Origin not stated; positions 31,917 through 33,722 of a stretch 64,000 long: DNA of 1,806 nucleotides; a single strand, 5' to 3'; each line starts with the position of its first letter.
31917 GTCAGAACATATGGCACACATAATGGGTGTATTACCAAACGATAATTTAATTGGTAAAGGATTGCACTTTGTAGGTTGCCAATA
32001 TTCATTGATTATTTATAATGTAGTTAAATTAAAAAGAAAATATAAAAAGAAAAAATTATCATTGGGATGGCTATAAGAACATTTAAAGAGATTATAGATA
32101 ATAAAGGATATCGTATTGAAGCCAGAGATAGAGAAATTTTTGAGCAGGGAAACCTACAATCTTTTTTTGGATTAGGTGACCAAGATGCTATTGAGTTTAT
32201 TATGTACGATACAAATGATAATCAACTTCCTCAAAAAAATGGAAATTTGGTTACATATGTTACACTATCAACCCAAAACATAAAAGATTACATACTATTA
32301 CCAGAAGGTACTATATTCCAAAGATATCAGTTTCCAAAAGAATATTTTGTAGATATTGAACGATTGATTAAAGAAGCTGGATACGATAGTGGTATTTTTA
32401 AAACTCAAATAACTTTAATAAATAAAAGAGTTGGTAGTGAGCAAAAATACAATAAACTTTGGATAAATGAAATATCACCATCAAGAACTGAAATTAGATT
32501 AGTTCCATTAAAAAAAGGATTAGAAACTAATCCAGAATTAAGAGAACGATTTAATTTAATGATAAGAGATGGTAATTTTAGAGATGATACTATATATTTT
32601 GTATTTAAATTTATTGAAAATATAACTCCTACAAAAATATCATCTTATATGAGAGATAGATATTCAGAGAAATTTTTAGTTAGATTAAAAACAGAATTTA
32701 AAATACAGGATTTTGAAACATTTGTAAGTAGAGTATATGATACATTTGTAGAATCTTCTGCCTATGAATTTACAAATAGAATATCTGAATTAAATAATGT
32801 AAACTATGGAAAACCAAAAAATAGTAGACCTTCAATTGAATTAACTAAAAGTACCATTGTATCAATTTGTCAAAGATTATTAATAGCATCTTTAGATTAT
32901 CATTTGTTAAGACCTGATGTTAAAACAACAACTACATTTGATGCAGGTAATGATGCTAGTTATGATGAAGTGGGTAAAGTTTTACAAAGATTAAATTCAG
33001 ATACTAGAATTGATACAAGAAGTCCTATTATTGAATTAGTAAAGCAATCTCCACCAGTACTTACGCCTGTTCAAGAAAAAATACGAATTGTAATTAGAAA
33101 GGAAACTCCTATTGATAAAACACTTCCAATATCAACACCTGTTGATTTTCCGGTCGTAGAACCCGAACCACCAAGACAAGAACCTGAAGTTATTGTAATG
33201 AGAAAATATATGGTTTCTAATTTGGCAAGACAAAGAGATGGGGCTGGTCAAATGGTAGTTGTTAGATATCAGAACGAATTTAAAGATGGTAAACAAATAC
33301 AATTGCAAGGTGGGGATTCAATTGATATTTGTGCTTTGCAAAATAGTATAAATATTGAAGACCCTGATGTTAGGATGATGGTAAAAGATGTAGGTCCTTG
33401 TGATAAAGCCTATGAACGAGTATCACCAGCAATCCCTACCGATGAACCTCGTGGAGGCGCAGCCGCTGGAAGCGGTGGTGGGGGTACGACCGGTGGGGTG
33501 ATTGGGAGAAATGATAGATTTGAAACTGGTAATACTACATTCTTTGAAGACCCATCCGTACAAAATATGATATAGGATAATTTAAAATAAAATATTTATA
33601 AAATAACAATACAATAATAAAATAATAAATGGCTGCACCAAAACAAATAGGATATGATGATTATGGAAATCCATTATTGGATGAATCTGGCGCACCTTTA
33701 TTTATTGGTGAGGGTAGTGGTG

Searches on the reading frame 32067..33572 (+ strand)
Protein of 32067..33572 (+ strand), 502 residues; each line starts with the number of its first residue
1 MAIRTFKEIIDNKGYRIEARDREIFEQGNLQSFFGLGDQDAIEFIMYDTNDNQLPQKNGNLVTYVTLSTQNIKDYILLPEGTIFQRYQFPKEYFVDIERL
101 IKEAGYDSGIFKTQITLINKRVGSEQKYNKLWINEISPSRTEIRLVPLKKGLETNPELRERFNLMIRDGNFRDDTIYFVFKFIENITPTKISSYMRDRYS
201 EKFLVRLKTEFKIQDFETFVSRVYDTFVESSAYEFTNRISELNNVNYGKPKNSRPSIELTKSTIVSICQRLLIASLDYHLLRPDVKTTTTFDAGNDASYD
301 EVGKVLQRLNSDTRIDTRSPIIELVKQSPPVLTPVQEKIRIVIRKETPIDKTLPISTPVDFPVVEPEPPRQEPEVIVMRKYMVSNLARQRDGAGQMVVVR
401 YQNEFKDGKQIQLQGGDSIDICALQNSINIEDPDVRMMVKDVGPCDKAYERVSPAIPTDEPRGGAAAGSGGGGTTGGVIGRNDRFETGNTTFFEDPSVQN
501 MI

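Call 69: search_protein_families(library=phrogs, proteins=[window:32067-33572:+], max_evalue=1)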
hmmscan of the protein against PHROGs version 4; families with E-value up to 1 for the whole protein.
window:32067-33572:+ (502 aa): 2 families
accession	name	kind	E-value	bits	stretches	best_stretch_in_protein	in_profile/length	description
phrog_15055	-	unknown function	0.094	13.8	1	85-116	8-38/64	-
phrog_12955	-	unknown function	0.12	13.6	1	89-113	13-37/43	-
